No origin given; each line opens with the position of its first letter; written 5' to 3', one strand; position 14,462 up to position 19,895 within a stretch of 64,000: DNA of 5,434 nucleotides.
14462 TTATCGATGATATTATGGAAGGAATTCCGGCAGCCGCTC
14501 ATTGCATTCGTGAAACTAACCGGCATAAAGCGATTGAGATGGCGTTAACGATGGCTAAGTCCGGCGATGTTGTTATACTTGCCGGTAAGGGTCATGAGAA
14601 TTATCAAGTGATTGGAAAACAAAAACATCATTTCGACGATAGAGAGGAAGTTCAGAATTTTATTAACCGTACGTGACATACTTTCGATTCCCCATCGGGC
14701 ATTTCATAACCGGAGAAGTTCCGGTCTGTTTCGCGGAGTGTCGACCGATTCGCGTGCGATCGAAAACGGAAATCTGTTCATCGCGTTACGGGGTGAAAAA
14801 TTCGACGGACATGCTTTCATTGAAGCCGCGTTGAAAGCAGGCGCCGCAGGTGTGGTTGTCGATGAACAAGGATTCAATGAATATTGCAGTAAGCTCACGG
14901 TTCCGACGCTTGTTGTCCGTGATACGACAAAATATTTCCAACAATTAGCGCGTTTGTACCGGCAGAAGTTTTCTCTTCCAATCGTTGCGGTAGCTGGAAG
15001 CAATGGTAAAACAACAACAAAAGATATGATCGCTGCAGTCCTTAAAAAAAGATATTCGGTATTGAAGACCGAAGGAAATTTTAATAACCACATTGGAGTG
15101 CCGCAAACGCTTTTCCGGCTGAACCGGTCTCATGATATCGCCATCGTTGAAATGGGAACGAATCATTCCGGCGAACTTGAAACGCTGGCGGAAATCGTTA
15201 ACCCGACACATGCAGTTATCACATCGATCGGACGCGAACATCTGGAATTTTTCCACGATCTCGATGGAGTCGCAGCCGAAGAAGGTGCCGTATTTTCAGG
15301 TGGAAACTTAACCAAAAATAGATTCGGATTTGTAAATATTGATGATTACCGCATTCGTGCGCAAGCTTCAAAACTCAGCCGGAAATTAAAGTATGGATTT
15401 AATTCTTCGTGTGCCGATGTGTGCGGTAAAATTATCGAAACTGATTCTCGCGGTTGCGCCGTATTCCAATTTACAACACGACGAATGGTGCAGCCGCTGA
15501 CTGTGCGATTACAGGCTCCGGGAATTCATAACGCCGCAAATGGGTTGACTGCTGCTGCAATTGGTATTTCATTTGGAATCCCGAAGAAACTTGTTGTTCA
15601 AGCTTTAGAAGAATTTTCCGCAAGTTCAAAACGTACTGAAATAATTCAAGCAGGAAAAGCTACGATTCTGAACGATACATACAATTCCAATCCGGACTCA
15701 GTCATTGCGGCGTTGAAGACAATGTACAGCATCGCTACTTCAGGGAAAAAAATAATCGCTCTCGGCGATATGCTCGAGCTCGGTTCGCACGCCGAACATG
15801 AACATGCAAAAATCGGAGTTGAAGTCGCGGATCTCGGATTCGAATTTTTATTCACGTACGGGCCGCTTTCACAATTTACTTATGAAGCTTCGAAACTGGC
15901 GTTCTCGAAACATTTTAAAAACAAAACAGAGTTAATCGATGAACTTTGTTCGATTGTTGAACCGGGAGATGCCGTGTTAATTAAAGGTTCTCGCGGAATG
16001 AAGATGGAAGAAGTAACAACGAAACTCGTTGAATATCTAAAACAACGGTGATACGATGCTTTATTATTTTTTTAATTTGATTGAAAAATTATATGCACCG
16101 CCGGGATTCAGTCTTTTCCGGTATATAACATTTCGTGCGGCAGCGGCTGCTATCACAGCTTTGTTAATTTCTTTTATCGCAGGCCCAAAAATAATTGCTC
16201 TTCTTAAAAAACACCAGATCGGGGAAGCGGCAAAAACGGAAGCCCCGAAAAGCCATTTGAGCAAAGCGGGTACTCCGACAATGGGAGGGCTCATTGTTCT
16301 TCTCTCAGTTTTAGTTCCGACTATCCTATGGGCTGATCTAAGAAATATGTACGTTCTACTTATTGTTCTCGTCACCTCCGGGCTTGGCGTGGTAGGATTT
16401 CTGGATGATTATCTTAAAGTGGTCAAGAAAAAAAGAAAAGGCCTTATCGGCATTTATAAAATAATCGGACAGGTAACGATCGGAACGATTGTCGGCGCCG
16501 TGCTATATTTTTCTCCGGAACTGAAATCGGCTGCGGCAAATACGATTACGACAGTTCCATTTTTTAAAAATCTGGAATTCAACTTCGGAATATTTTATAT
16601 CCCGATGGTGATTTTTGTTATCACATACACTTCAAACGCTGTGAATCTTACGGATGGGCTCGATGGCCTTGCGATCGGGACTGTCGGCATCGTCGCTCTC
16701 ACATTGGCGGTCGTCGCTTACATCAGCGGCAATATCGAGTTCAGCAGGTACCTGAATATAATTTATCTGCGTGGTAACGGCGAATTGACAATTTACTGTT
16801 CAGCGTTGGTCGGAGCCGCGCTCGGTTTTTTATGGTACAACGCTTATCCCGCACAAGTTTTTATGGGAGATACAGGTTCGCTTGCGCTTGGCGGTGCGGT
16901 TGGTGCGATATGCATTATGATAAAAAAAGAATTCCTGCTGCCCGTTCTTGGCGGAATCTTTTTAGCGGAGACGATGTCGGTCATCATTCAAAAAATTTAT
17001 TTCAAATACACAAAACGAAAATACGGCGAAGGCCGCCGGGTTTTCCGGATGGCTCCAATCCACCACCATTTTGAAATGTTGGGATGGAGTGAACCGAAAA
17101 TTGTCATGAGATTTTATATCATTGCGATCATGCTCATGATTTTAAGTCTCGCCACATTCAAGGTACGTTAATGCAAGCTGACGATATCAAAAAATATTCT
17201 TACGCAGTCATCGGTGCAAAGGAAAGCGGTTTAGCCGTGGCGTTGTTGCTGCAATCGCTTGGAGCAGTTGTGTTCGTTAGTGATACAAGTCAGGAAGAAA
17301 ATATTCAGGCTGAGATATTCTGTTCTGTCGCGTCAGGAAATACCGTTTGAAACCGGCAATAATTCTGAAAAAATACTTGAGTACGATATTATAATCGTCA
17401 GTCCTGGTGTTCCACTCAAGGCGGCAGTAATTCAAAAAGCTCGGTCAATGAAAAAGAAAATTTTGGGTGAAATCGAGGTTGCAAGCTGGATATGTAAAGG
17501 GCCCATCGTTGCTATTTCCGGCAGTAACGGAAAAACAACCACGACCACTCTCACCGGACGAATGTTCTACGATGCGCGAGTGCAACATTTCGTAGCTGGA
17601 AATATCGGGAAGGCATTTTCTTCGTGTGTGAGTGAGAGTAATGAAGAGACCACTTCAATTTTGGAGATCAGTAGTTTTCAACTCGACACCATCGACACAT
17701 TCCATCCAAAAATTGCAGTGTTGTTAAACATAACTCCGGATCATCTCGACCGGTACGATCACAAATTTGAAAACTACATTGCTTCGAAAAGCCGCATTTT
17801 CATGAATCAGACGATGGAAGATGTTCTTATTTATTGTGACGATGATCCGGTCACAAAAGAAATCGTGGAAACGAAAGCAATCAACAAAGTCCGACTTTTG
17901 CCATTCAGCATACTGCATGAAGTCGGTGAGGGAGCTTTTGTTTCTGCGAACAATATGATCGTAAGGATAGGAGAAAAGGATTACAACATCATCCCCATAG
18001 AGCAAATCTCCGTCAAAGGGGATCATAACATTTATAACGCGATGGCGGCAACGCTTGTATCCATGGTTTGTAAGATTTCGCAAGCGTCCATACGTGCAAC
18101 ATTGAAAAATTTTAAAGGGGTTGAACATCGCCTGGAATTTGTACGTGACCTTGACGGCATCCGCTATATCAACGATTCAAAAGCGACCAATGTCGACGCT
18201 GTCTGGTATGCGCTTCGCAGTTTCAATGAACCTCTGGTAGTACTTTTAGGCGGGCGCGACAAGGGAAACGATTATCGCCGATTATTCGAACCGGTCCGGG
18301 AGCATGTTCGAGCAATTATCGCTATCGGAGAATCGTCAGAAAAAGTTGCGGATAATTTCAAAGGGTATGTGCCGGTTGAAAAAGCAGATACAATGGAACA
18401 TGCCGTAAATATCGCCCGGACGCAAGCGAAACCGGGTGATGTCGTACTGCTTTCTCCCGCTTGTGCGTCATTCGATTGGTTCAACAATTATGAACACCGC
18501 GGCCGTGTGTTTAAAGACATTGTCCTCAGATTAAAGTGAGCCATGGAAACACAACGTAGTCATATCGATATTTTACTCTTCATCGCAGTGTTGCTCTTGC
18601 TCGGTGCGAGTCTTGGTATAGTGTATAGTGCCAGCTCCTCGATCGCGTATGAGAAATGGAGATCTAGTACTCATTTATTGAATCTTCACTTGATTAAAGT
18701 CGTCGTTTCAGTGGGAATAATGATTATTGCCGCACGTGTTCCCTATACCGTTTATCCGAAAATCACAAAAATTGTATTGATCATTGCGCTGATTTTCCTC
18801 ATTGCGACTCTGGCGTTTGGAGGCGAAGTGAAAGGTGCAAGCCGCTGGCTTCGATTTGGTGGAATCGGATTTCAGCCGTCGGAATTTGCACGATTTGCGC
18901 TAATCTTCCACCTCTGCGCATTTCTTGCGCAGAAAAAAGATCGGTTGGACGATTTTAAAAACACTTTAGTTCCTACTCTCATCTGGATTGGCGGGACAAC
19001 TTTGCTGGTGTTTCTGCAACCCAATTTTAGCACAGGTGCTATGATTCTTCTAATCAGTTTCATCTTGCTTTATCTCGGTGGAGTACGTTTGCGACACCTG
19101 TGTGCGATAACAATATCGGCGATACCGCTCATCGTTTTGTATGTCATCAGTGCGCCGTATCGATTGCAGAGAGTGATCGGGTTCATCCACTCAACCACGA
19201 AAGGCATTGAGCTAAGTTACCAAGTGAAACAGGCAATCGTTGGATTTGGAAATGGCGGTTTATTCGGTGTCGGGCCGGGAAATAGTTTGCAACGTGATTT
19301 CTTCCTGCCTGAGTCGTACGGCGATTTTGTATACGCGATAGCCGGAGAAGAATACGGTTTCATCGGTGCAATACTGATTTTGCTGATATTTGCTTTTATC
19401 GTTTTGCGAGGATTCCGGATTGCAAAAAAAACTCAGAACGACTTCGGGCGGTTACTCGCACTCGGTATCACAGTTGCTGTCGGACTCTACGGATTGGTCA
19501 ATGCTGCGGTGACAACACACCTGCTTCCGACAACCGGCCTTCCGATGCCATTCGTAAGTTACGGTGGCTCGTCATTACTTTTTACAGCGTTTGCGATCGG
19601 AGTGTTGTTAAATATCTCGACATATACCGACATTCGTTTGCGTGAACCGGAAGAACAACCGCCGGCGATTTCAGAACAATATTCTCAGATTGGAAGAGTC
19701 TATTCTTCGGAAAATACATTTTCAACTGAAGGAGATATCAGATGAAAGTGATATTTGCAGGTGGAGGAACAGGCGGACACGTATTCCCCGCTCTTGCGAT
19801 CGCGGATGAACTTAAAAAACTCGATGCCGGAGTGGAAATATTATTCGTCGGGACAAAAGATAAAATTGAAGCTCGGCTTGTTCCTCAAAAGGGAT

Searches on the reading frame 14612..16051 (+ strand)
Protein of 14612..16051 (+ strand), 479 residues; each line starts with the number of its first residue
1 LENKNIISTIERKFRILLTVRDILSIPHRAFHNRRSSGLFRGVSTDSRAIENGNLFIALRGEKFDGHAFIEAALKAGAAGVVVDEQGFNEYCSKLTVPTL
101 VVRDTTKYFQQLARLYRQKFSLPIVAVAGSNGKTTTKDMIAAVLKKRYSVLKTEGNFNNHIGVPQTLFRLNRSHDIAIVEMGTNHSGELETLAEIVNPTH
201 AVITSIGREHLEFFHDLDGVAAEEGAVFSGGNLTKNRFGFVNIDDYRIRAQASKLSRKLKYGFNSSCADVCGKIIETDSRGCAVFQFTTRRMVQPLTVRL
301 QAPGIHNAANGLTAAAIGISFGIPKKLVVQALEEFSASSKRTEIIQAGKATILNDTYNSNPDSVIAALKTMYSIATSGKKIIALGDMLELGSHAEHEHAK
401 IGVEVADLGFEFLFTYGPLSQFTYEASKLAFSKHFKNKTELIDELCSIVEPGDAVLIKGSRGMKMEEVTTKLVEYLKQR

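Call 35: search_protein_families(library=pfam, max_evalue=0.00001, proteins=[window:14612-16051:+])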
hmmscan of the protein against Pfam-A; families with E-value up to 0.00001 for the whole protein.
window:14612-16051:+ (479 aa): 3 families
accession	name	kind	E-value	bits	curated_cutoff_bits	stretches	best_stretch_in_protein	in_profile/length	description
PF08245.18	Mur_ligase_M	-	4.3e-41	141.5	24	1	127-317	1-199/200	Mur ligase middle domain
PF02875.26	Mur_ligase_C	-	1.6e-17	64.9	28.4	1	341-461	2-127/127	Mur ligase, glutamate ligase domain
PF01225.30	Mur_ligase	-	1.2e-11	45.3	21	1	41-116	3-94/95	Mur ligase family, catalytic domain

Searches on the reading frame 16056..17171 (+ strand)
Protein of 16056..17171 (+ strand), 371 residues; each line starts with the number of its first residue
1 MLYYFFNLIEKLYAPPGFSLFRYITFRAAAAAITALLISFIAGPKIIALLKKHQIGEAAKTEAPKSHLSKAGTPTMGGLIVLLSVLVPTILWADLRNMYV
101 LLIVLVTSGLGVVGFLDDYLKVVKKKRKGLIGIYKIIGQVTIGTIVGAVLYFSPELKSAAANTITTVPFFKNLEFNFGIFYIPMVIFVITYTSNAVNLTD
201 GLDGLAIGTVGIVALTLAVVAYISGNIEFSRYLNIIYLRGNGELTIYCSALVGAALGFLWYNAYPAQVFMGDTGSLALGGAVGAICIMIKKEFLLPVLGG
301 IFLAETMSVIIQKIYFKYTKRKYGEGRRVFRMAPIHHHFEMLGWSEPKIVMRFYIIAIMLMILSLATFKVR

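Call 35: search_protein_families(library=pfam, max_evalue=0.00001, proteins=[window:16056-17171:+])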
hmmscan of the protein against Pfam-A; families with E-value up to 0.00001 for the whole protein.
window:16056-17171:+ (371 aa): 1 family
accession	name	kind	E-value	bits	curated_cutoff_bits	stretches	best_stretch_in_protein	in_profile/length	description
PF00953.26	Glycos_transf_4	-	1.6e-34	119.7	27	1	101-289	2-159/160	Glycosyl transferase family 4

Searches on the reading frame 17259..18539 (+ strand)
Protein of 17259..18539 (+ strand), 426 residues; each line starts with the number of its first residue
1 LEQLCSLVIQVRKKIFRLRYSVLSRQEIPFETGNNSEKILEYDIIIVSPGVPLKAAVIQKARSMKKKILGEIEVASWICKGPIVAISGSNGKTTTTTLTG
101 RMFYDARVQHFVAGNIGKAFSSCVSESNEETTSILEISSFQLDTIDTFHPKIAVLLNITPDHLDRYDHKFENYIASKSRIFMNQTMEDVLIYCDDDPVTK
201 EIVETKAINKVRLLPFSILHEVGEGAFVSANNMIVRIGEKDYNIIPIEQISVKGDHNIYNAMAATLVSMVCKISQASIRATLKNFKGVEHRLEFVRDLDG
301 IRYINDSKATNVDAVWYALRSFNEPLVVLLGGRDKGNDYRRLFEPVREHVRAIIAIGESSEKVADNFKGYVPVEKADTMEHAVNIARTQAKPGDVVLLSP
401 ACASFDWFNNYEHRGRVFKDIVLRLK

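Call 35: search_protein_families(library=pfam, max_evalue=0.00001, proteins=[window:17259-18539:+])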
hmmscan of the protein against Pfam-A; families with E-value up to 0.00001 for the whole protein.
window:17259-18539:+ (426 aa): 2 families
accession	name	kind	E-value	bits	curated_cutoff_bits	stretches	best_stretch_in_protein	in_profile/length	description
PF08245.18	Mur_ligase_M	-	8.7e-28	98.1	24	1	86-267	1-199/200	Mur ligase middle domain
PF02875.26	Mur_ligase_C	-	5.1e-17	63.3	28.4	1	290-402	1-127/127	Mur ligase, glutamate ligase domain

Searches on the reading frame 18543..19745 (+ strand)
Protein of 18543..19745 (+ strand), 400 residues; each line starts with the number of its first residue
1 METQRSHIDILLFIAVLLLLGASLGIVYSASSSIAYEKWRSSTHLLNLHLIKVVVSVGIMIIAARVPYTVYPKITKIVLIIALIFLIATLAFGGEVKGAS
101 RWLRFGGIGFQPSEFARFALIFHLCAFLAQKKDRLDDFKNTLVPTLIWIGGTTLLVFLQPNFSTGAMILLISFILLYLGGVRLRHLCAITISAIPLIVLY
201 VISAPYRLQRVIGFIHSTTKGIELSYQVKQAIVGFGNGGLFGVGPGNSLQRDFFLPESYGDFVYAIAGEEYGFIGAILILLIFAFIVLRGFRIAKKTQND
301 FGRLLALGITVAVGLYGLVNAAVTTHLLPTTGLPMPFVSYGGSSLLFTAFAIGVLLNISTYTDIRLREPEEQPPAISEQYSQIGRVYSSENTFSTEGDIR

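Call 35: search_protein_families(library=pfam, max_evalue=0.00001, proteins=[window:18543-19745:+])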
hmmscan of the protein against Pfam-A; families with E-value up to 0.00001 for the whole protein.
window:18543-19745:+ (400 aa): 1 family
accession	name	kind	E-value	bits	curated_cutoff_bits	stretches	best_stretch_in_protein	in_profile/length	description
PF01098.24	FTSW_RODA_SPOVE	-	8.7e-89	298.4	26.4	1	12-362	3-354/356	Cell cycle protein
